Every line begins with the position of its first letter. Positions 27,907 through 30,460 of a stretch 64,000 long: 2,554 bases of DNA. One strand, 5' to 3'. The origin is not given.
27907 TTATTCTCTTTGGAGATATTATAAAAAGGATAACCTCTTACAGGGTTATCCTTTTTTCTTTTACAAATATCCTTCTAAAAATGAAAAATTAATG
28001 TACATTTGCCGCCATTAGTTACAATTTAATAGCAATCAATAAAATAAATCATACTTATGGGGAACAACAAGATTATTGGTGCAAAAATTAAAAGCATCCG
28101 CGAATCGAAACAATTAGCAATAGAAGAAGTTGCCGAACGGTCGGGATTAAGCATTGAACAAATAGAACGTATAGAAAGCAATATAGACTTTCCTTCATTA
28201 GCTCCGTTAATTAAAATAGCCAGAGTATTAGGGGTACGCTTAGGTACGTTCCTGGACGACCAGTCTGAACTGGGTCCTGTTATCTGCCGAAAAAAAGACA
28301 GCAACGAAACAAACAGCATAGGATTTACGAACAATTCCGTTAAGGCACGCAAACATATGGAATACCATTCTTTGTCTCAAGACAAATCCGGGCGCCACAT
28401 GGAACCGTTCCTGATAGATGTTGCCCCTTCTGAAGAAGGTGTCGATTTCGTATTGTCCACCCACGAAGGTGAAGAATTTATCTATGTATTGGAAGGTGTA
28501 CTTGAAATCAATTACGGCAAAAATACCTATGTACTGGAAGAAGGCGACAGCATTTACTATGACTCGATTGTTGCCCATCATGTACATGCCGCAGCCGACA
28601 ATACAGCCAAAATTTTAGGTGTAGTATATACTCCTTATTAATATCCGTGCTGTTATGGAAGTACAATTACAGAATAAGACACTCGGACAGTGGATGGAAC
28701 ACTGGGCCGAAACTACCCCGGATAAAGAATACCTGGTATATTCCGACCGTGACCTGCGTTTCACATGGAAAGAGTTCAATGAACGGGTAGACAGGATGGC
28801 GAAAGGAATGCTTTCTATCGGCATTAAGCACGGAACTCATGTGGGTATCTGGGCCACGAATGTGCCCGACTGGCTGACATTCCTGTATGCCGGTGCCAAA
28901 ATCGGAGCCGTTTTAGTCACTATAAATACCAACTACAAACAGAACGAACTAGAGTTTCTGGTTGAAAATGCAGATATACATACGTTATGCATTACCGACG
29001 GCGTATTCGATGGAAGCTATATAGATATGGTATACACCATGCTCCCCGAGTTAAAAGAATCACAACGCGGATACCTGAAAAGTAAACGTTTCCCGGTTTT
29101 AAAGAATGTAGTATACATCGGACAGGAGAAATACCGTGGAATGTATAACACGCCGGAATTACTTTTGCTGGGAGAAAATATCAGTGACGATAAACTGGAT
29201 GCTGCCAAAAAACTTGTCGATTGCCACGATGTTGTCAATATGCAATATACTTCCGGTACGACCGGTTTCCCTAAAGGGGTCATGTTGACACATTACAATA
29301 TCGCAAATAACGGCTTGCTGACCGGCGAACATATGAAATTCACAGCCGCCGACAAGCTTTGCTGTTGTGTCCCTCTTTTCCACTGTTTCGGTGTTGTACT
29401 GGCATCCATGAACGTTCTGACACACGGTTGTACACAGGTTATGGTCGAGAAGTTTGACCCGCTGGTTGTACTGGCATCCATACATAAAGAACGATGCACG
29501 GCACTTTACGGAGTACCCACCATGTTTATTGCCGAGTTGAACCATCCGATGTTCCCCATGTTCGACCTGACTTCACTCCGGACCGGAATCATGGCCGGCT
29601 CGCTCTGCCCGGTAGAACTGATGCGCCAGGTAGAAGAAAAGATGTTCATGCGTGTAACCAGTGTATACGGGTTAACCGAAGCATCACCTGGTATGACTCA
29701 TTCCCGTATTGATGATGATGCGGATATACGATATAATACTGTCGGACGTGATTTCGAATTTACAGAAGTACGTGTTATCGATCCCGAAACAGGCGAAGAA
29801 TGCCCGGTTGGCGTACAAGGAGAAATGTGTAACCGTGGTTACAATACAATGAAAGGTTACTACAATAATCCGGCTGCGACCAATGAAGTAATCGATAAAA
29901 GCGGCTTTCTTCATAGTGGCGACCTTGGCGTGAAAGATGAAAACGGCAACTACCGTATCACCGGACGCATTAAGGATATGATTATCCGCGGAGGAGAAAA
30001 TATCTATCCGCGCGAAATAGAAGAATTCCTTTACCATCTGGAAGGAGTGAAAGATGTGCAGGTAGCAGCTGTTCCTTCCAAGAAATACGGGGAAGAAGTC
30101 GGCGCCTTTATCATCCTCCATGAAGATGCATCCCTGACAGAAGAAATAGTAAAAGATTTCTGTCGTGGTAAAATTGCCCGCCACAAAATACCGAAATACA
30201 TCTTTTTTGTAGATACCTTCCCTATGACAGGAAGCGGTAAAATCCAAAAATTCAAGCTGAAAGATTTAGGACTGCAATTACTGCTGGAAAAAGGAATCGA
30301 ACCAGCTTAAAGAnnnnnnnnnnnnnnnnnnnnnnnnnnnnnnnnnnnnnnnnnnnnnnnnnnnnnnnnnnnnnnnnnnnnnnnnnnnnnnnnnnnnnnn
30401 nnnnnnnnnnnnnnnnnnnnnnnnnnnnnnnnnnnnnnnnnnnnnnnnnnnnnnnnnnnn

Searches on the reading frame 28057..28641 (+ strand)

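Call 34: search_protein_families(library=pfam, proteins=[window:28057-28641:+], max_evalue=0.001)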
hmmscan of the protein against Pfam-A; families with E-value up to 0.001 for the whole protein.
window:28057-28641:+ (194 aa): 7 families
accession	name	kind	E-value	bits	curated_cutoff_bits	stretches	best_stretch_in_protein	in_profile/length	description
PF07883.17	Cupin_2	-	5.6e-15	55.2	27.2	1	131-189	11-69/70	Cupin domain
PF01381.28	HTH_3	-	6.9e-10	39.3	23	1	11-63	1-53/55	Helix-turn-helix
PF12844.13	HTH_19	-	4.7e-07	30.1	30.2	1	8-66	1-59/64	Helix-turn-helix domain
PF13560.12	HTH_31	-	9.3e-06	26.3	27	1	7-60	2-56/64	Helix-turn-helix domain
PF13443.12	HTH_26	-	4.1e-05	24.2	22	1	10-68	1-60/63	Cro/C1-type HTH DNA-binding domain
PF13413.12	HTH_25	-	0.00044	20.5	24.6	1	13-42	4-33/62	Helix-turn-helix domain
PF05899.18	Cupin_3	-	0.00054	20.1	23.5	1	137-168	24-56/74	EutQ-like cupin domain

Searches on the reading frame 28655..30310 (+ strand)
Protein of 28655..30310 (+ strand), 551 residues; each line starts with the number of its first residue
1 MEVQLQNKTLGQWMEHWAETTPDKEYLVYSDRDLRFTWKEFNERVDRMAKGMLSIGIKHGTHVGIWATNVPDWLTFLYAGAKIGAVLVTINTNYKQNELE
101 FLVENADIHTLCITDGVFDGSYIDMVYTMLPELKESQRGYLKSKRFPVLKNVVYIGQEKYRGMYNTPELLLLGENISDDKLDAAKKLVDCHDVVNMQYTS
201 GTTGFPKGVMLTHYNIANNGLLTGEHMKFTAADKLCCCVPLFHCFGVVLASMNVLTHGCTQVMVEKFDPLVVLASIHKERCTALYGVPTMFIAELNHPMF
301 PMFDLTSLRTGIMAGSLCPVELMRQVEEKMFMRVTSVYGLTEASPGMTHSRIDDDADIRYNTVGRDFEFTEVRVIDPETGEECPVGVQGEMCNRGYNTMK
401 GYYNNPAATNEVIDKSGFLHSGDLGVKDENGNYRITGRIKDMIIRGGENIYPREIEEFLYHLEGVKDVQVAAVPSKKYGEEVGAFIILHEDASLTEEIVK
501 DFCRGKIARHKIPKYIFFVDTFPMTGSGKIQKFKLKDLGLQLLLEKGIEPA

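Call 34: search_protein_families(library=pfam, proteins=[window:28655-30310:+], max_evalue=0.001)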
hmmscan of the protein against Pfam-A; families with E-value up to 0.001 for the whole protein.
window:28655-30310:+ (551 aa): 2 families
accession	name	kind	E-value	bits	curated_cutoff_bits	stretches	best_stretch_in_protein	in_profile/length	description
PF00501.34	AMP-binding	-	4.9e-92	309.1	29.9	1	15-403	2-384/384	AMP-binding enzyme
PF13193.12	AMP-binding_C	-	1.3e-14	55.3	24.5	1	454-529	1-76/76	AMP-binding enzyme C-terminal domain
